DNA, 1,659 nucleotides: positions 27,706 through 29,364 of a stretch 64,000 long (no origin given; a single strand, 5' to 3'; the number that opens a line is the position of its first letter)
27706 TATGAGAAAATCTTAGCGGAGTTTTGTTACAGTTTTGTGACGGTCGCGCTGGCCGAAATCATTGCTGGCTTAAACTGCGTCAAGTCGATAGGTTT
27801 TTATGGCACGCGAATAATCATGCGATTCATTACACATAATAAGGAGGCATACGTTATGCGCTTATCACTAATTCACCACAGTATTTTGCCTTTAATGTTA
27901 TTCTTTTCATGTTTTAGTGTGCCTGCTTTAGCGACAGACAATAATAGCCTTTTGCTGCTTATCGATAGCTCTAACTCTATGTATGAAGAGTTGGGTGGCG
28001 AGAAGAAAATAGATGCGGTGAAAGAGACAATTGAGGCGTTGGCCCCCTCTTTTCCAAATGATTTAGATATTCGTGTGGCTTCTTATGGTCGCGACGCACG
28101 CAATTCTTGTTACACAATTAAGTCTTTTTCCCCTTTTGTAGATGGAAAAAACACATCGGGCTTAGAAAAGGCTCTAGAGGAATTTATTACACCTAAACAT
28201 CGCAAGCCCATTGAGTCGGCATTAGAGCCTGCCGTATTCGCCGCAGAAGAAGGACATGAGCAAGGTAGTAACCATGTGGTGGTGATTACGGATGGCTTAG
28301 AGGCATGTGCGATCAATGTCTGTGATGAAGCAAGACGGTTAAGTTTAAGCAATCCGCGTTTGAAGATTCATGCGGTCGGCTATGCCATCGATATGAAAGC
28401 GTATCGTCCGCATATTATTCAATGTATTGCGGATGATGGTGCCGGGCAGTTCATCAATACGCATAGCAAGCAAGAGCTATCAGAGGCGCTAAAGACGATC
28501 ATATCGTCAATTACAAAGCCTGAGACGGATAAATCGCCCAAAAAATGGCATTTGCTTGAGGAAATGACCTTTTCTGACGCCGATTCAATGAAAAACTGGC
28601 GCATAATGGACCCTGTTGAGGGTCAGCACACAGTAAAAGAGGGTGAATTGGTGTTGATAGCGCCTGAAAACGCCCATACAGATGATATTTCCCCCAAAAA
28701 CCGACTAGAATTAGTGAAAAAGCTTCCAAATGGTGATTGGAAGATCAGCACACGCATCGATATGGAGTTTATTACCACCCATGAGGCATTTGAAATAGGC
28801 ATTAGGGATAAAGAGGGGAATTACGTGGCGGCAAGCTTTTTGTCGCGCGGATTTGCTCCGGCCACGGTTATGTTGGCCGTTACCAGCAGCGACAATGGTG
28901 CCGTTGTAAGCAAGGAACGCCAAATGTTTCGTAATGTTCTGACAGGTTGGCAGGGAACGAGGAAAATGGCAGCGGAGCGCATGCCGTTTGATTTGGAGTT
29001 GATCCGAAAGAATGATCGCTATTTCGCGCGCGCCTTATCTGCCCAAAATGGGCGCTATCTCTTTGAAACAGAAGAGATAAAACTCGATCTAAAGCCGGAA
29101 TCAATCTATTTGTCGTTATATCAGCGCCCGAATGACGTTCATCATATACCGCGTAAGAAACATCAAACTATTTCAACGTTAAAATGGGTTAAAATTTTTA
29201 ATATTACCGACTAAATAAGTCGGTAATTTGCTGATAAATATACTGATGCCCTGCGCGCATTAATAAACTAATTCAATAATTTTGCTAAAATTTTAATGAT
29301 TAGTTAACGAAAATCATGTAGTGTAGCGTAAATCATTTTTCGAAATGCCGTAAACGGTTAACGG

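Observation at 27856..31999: Secreted vWA / Cys-rich-Hint / TadG-like-vWA module, detached from the tad core operon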

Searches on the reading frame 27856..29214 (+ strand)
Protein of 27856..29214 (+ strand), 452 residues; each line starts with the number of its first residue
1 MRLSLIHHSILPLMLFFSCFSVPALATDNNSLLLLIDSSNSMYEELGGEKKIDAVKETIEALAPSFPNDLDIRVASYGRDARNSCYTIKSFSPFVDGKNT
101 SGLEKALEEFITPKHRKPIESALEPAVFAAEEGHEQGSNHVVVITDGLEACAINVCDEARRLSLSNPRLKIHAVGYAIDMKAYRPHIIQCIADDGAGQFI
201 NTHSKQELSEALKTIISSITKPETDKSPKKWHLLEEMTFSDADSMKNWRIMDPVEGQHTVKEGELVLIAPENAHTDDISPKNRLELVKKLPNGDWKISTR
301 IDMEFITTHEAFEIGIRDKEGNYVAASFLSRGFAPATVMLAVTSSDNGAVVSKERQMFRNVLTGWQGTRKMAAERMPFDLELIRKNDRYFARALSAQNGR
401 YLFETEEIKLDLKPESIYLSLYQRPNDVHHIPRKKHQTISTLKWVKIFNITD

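Call 3: search_protein_families(library=pfam, proteins=[window:27856-29214:+], max_evalue=1)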
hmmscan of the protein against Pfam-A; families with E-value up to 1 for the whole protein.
window:27856-29214:+ (452 aa): 3 families
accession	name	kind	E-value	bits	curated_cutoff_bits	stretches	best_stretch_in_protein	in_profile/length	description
PF00092.34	VWA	-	9.9e-08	32.8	23.8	1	32-209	2-169/174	von Willebrand factor type A domain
PF13519.12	VWA_2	-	2.1e-07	32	27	1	32-147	1-106/107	von Willebrand factor type A domain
PF20512.3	PMI_typeI_hel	-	0.11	13.5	23.4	0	193-242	4-56/88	Phosphomannose isomerase type I, helical insertion domain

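Call 4: search_protein_families(library=ncbifam, proteins=[window:27856-29214:+], max_evalue=1)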
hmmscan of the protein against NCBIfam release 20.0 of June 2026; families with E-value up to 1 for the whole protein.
window:27856-29214:+ (452 aa): 1 family
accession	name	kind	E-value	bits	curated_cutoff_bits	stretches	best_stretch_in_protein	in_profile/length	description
NF045493.1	HydDutCoALig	equivalog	0.052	12.1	1300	1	173-239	519-582/698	4-hydroxybutyrate--CoA ligase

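Call 52: search_solved_structures(query=window:27856-29214:+, max_evalue=1)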
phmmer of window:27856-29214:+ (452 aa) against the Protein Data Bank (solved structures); distinct sequences matched with E-value up to 1: 6.
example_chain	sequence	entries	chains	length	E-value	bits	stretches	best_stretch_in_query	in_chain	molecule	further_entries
6nd4_N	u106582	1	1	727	0.12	14.4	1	137-242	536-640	Utp4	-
7suk_LN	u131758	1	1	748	0.13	14.3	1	137-242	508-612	U3 small nucleolar RNA-associated protein 4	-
6ke6_A4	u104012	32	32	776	0.13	14.3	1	137-242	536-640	U3 small nucleolar RNA-associated protein 4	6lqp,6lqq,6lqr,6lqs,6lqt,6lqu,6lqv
5wlc_LN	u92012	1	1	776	0.13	14.3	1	137-242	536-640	Utp4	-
4hqk_A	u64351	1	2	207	0.41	12.6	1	135-198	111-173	Thrombospondin-related anonymous protein, TRAP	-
4hqf_A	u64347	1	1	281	0.84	11.6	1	135-198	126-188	Thrombospondin-related anonymous protein, TRAP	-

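Call 84: search_solved_structures(query=A4, max_evalue=5)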
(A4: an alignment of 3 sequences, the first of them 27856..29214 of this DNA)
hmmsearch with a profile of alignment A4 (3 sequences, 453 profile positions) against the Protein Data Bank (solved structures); distinct sequences matched with E-value up to 5: 3.
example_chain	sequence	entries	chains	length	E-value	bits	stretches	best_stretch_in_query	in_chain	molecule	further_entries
4jdu_A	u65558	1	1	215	0.0039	19.1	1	185-222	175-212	Aerotolerance-related membrane protein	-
3ibs_A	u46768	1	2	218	0.0046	18.9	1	24-83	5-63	conserved hypothetical protein BatB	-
9e5c_4s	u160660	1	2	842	0.021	16.7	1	147-223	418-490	VWFA domain-containing protein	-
